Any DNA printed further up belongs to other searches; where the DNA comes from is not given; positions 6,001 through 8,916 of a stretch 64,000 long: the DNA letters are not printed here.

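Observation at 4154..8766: DpnII/MboI-type restriction-modification pair inserted with 4-nt overlaps between valS and a small DMT gene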

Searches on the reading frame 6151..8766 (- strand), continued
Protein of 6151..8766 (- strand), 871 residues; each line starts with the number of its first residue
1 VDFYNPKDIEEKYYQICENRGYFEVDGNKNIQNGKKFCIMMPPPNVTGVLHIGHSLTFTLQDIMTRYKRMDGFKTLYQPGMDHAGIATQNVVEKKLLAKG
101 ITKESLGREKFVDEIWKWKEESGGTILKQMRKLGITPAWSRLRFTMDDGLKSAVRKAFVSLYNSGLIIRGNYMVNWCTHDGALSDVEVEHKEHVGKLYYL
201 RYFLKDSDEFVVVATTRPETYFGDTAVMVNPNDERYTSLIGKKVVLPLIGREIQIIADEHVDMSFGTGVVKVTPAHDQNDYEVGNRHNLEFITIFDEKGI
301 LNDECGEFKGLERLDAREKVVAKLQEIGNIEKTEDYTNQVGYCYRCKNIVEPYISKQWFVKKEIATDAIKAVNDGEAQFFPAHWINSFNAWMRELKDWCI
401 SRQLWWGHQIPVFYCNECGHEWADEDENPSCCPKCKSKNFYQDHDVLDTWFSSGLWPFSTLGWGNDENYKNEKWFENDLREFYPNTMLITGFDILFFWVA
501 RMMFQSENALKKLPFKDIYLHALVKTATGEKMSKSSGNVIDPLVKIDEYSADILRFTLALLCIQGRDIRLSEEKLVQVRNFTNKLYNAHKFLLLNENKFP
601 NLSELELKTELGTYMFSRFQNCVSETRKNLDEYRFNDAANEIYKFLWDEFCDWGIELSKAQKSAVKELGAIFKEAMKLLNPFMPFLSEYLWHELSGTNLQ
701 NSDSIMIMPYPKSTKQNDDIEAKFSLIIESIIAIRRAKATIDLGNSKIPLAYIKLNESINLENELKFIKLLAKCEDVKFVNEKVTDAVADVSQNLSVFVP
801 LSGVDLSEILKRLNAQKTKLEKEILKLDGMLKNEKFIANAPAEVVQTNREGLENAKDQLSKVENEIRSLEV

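Call 19: find_encoding_contigs(protein=P0154, flank=6000, max_places=6)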
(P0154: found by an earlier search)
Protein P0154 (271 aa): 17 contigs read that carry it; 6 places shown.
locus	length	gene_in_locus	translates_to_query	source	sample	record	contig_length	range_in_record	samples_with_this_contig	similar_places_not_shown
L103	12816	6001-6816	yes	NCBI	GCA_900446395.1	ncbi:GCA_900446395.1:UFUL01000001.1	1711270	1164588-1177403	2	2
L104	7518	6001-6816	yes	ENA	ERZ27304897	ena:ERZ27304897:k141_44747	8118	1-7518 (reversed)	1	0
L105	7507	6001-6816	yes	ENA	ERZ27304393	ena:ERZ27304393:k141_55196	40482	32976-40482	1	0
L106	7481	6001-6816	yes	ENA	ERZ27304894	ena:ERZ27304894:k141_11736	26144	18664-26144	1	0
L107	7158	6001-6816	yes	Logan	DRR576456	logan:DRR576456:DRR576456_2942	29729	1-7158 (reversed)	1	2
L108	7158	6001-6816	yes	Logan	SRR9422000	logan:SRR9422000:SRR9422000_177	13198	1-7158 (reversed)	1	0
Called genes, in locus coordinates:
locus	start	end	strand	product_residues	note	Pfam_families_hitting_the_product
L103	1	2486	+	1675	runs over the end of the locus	PF11974:bMG3, PF01835:MG2 (weak), PF07703:A2M_BRD, PF17973:bMG10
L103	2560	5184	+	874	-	PF00133:tRNA-synt_1, PF01406:tRNA-synt_1e (faint), PF09334:tRNA-synt_1g, PF13603:tRNA-synt_1_2, PF09334:tRNA-synt_1g, PF08264:Anticodon_1, PF10458:Val_tRNA-synt_C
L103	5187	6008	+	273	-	PF04556:DpnII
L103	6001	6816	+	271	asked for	PF01555:N6_N4_Mtase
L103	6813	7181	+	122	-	PF04342:DMT_6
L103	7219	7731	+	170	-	-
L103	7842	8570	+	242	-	-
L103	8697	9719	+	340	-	PF02463:SMC_N, PF00005:ABC_tran, PF05621:TniB (faint), PF13304:AAA_21 (weak), PF09383:NIL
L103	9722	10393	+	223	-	PF00528:BPD_transp_1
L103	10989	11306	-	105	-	PF00034:Cytochrom_C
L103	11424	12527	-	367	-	PF02167:Cytochrom_C1 (faint), PF00034:Cytochrom_C, PF13442:Cytochrome_CBB3 (faint)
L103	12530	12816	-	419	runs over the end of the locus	PF00033:Cytochrome_B, PF13631:Cytochrom_B_N_2, PF00032:Cytochrom_B_C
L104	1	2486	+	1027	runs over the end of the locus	?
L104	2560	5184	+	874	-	PF00133:tRNA-synt_1, PF01406:tRNA-synt_1e (faint), PF09334:tRNA-synt_1g, PF13603:tRNA-synt_1_2, PF09334:tRNA-synt_1g, PF08264:Anticodon_1, PF10458:Val_tRNA-synt_C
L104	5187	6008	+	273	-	PF04556:DpnII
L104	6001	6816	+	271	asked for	PF01555:N6_N4_Mtase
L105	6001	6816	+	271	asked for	PF01555:N6_N4_Mtase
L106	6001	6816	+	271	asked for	PF01555:N6_N4_Mtase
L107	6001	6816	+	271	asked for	PF01555:N6_N4_Mtase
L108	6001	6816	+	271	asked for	PF01555:N6_N4_Mtase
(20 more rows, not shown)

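Call 24: find_encoding_contigs(protein=P0152, flank=4000, max_places=10)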
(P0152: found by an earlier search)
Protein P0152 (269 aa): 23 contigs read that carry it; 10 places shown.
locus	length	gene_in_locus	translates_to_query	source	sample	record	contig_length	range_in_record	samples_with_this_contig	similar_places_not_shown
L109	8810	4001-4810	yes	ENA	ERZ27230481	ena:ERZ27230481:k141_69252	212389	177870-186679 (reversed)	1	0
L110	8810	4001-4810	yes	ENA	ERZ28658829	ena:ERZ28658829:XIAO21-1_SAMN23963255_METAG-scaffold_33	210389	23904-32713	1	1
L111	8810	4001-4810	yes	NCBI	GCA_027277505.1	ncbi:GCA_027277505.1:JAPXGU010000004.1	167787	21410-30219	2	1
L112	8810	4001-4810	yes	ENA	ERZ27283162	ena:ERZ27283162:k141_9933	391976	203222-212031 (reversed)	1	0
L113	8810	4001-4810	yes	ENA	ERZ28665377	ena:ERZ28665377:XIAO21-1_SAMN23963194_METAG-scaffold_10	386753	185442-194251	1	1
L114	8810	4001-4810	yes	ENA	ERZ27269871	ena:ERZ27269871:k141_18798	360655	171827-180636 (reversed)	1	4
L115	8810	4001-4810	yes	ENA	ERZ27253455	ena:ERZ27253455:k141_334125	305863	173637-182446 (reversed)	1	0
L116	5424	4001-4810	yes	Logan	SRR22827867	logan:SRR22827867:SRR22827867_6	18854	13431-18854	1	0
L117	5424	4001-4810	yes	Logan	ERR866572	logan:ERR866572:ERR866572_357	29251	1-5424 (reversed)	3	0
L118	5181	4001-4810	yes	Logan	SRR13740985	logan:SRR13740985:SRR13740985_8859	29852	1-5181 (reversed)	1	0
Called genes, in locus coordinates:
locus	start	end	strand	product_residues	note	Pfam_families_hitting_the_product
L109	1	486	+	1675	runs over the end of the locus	PF11974:bMG3, PF01835:MG2 (weak), PF07703:A2M_BRD, PF17973:bMG10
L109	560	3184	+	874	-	PF00133:tRNA-synt_1, PF01406:tRNA-synt_1e (faint), PF09334:tRNA-synt_1g, PF13603:tRNA-synt_1_2, PF09334:tRNA-synt_1g, PF08264:Anticodon_1, PF10458:Val_tRNA-synt_C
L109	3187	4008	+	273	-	PF04556:DpnII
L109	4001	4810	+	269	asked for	PF01555:N6_N4_Mtase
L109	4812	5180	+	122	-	PF04342:DMT_6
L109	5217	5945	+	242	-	-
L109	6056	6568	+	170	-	-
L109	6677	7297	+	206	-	-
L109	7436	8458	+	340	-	PF02463:SMC_N, PF00005:ABC_tran, PF13304:AAA_21 (weak), PF09383:NIL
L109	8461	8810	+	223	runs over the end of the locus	PF00528:BPD_transp_1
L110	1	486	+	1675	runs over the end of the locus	PF11974:bMG3, PF01835:MG2 (weak), PF07703:A2M_BRD, PF17973:bMG10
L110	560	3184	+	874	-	PF00133:tRNA-synt_1, PF01406:tRNA-synt_1e (faint), PF09334:tRNA-synt_1g, PF13603:tRNA-synt_1_2, PF09334:tRNA-synt_1g, PF08264:Anticodon_1, PF10458:Val_tRNA-synt_C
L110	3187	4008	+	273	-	PF04556:DpnII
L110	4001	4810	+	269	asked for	PF01555:N6_N4_Mtase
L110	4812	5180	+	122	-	PF04342:DMT_6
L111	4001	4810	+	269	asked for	PF01555:N6_N4_Mtase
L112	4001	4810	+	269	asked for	PF01555:N6_N4_Mtase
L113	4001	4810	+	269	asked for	PF01555:N6_N4_Mtase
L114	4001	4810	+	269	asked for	PF01555:N6_N4_Mtase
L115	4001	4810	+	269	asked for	PF01555:N6_N4_Mtase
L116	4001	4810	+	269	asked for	PF01555:N6_N4_Mtase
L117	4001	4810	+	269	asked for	PF01555:N6_N4_Mtase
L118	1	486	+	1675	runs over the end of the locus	PF11974:bMG3, PF01835:MG2 (weak), PF07703:A2M_BRD, PF17973:bMG10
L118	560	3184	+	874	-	PF00133:tRNA-synt_1, PF01406:tRNA-synt_1e (faint), PF09334:tRNA-synt_1g, PF13603:tRNA-synt_1_2, PF09334:tRNA-synt_1g, PF08264:Anticodon_1, PF10458:Val_tRNA-synt_C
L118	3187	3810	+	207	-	PF04556:DpnII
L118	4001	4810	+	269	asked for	PF01555:N6_N4_Mtase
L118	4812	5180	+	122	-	PF04342:DMT_6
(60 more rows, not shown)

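Call 43: search_protein_families(library=pfam, proteins=[L096:6544-7119:+, L096:7112-7948:+], max_evalue=0.1)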
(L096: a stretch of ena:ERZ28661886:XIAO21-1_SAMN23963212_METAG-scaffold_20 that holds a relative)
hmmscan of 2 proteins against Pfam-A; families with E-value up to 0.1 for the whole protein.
L096:6544-7119:+ (191 aa): 0 families

L096:7112-7948:+ (278 aa): 0 families

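Call 44: search_protein_families(library=padloc, proteins=[L096:6544-7119:+, L096:7112-7948:+, L003:5687-6487:+, L003:6477-6941:+, L003:6938-7999:+, L003:7987-8703:+], max_evalue=0.01)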
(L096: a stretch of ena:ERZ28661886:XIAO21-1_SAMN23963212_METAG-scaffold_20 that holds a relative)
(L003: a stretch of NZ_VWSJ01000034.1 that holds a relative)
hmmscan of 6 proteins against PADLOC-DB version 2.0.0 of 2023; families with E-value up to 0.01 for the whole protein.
L096:6544-7119:+ (191 aa): 2 families
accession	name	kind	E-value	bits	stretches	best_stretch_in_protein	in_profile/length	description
PDLC00221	KwaA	-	5.7e-06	24.4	1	14-139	8-138/173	Unknown function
PDLC00218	KwaA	-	0.0037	15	1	3-133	3-140/186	Unknown function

L096:7112-7948:+ (278 aa): 2 families
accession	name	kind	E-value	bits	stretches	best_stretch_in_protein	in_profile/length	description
PDLC00222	KwaB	-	3.5e-12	44.3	1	29-264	37-278/292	DUF4868 domain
PDLC00225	KwaB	-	3.9e-06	24.4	1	28-267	36-281/291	DUF4868 domain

L003:5687-6487:+ (266 aa): 0 families

L003:6477-6941:+ (154 aa): 0 families

L003:6938-7999:+ (353 aa): 2 families
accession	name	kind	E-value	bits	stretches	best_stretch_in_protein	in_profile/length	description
PDLC03275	MTase_II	-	2.8e-101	337.5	1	4-352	5-341/343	Type II methyltransferase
PDLC03719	oMTase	-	2.7e-05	21.3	1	2-119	12-131/387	orphan methyltransferase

L003:7987-8703:+ (238 aa): 1 family
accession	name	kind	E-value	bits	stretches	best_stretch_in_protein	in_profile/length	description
PDLC03538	REase_II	-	5.8e-13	46.9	1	5-234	19-223/226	Type II restriction enzyme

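Call 47: find_encoding_contigs(protein=P0173, flank=5000, max_places=8)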
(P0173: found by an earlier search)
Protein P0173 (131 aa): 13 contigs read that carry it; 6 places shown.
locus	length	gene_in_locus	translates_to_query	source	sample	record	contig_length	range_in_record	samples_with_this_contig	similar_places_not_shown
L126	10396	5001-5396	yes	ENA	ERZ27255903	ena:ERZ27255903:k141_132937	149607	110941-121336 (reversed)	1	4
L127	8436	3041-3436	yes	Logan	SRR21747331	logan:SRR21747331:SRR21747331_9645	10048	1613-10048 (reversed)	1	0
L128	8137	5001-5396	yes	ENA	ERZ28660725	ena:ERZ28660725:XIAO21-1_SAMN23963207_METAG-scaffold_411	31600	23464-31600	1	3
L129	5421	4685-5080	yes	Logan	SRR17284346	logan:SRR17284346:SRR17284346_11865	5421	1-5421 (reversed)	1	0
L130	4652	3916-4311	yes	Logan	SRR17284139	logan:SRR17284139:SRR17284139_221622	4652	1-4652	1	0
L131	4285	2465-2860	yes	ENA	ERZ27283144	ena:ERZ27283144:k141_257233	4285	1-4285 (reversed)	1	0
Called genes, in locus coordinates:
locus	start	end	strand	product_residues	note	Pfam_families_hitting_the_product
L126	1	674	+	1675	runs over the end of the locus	PF11974:bMG3, PF01835:MG2 (weak), PF07703:A2M_BRD, PF17973:bMG10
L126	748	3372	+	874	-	PF00133:tRNA-synt_1, PF01406:tRNA-synt_1e (faint), PF09334:tRNA-synt_1g, PF13603:tRNA-synt_1_2, PF09334:tRNA-synt_1g, PF08264:Anticodon_1, PF10458:Val_tRNA-synt_C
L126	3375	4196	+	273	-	PF04556:DpnII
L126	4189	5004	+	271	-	PF01555:N6_N4_Mtase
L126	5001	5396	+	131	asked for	PF04342:DMT_6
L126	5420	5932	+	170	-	-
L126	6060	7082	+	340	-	PF02463:SMC_N, PF00005:ABC_tran, PF05621:TniB (faint), PF13304:AAA_21 (weak), PF09383:NIL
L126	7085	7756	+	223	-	PF00528:BPD_transp_1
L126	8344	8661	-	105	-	PF00034:Cytochrom_C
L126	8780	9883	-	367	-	PF02167:Cytochrom_C1 (faint), PF00034:Cytochrom_C, PF13442:Cytochrome_CBB3 (faint)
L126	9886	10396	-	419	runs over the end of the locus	PF00033:Cytochrome_B, PF13631:Cytochrom_B_N_2, PF00032:Cytochrom_B_C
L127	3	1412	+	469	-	?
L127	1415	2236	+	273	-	PF04556:DpnII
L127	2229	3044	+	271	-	PF01555:N6_N4_Mtase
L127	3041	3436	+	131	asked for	PF04342:DMT_6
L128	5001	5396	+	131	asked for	PF04342:DMT_6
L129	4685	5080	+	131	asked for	PF04342:DMT_6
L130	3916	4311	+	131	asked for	PF04342:DMT_6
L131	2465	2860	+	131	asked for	PF04342:DMT_6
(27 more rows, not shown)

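Call 52: find_encoding_contigs(protein=P0129, flank=5000, max_places=5)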
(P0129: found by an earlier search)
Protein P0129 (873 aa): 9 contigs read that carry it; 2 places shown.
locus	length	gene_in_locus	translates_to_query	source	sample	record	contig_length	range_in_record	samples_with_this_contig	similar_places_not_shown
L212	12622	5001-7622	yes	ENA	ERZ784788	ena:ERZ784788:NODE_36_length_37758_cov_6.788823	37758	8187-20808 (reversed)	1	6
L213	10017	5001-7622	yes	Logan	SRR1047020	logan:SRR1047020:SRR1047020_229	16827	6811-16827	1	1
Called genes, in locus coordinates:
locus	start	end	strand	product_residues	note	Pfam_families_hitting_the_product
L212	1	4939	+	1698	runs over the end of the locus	PF11974:bMG3, PF00207:A2M (faint), PF17973:bMG10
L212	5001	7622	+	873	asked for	PF00133:tRNA-synt_1, PF01406:tRNA-synt_1e (faint), PF09334:tRNA-synt_1g (weak), PF13603:tRNA-synt_1_2, PF09334:tRNA-synt_1g, PF08264:Anticodon_1, PF10458:Val_tRNA-synt_C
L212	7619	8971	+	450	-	PF13175:AAA_15, PF13304:AAA_21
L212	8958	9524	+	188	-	-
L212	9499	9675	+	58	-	-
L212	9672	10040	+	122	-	PF04342:DMT_6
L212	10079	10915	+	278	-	-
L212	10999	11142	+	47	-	-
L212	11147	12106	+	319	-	PF02463:SMC_N (weak), PF00005:ABC_tran, PF13304:AAA_21 (faint), PF09383:NIL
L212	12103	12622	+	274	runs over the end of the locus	PF00528:BPD_transp_1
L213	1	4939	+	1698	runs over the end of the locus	PF11974:bMG3, PF00207:A2M (faint), PF17973:bMG10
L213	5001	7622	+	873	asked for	PF00133:tRNA-synt_1, PF01406:tRNA-synt_1e (faint), PF09334:tRNA-synt_1g (weak), PF13603:tRNA-synt_1_2, PF09334:tRNA-synt_1g, PF08264:Anticodon_1, PF10458:Val_tRNA-synt_C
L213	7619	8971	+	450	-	PF13175:AAA_15, PF13304:AAA_21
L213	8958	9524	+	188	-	-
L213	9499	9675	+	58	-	-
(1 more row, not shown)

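Call 53: search_protein_families(library=padloc, proteins=[L212:7619-8971:+, L212:8958-9524:+, L212:9499-9675:+], max_evalue=0.01)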
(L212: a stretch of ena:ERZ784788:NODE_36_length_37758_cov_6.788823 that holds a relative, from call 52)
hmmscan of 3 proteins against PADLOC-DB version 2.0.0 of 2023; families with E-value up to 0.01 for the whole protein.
L212:7619-8971:+ (450 aa): 55 families (the best 25 are shown)
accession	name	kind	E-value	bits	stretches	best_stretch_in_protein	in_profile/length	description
PDLC04033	PD-T4-4_A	-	1.7e-105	351.9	1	1-442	1-458/460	-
PDLC04664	PDC-M47A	-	5.8e-89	297.1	1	1-439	1-457/461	-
PDLC04032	PD-T4-4_A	-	3.8e-62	208.8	1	1-442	1-469/474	-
PDLC02979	AriA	-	7.5e-31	106.2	1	2-360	5-373/373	-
PDLC03878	NsnB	-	6.2e-21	73.5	1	2-428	4-339/345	-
PDLC02980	AriA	-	1.7e-18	65.6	1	21-360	1-303/304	-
PDLC04214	HEC-02A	-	7e-16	56.4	2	245-380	172-302/338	-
PDLC04213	HEC-02A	-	8.7e-14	49.8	1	2-364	5-280/337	-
PDLC04146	HEC-02B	-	1.4e-13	48.6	1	252-364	180-287/344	-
PDLC04710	PDC-M56A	-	6.8e-13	46.4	2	303-410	222-331/382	-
PDLC02358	Old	-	8.2e-11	39.4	2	312-362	281-331/578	Old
PDLC00283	PtuA1|PtuA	-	1.7e-10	38.6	1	188-385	166-370/448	AAA ATPase domain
PDLC02915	ATPase-Toprim_I-B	-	1.7e-10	38.3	2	316-391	256-328/623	-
PDLC00075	GajA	-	1.8e-10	38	1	283-364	236-314/536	AAA ATPase domain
PDLC00303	PtuA1|PtuA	-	3.6e-10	37.5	1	277-377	198-302/386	AAA ATPase domain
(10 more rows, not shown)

L212:8958-9524:+ (188 aa): 3 families
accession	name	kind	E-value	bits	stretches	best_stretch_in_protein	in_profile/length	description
PDLC04035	PD-T4-4_B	-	1.8e-08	32.2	1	15-133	14-146/206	-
PDLC04034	PD-T4-4_B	-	4.8e-07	27.7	1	1-159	1-159/190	-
PDLC04036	PD-T4-4_B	-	4e-06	24.9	1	57-151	80-164/203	-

L212:9499-9675:+ (58 aa): 0 families

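Call 54: search_protein_families(library=pfam, proteins=[L212:7619-8971:+, L212:8958-9524:+, L212:9499-9675:+], max_evalue=0.05)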
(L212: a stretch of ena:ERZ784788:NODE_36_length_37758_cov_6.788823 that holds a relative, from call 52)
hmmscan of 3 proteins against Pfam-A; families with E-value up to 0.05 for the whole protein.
L212:7619-8971:+ (450 aa): 3 families
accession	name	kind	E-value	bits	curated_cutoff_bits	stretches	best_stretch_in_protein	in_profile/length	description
PF13175.12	AAA_15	-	1.1e-26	94.9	32.1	1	2-360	5-374/374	AAA ATPase domain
PF13304.12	AAA_21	-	1.9e-16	61.5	27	1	21-360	1-303/304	AAA domain, putative AbiEii toxin, Type IV TA system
PF16579.11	AdenylateSensor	-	0.023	15.5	27.1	0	199-285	9-89/118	Adenylate sensor of SNF1-like protein kinase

L212:8958-9524:+ (188 aa): 1 family
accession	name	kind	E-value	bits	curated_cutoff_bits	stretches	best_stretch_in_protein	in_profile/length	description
PF01071.24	GARS_A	-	0.028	14.7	27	0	21-80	26-85/194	Phosphoribosylglycinamide synthetase, ATP-grasp (A) domain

L212:9499-9675:+ (58 aa): 0 families

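Call 68: find_encoding_contigs(protein=P0147, flank=3000, max_places=3)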
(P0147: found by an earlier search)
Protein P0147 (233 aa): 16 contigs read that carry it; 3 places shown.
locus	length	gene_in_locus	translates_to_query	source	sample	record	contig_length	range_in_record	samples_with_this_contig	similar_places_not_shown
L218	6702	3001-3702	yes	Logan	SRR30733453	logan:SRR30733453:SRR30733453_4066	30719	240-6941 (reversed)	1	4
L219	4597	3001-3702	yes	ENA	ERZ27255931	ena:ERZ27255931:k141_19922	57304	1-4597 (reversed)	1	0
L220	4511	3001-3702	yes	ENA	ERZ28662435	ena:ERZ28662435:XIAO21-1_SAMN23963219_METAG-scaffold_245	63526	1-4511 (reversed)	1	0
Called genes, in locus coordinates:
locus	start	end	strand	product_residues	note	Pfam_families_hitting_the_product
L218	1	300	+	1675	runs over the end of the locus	PF11974:bMG3, PF01835:MG2 (weak), PF07703:A2M_BRD, PF17973:bMG10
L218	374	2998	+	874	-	PF00133:tRNA-synt_1, PF01406:tRNA-synt_1e (faint), PF09334:tRNA-synt_1g, PF13603:tRNA-synt_1_2, PF09334:tRNA-synt_1g, PF08264:Anticodon_1, PF10458:Val_tRNA-synt_C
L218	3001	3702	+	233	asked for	PF04556:DpnII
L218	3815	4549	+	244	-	PF01555:N6_N4_Mtase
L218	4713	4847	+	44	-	-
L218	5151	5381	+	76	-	PF02661:Fic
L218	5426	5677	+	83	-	-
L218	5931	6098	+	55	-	-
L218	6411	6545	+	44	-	-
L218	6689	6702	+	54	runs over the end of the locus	-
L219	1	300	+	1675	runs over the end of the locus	PF11974:bMG3, PF01835:MG2 (weak), PF07703:A2M_BRD, PF17973:bMG10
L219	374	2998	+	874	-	PF00133:tRNA-synt_1, PF01406:tRNA-synt_1e (faint), PF09334:tRNA-synt_1g, PF13603:tRNA-synt_1_2, PF09334:tRNA-synt_1g, PF08264:Anticodon_1, PF10458:Val_tRNA-synt_C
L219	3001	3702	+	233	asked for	PF04556:DpnII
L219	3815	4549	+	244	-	PF01555:N6_N4_Mtase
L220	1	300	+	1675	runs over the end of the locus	PF11974:bMG3, PF01835:MG2 (weak), PF07703:A2M_BRD, PF17973:bMG10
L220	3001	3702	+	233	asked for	PF04556:DpnII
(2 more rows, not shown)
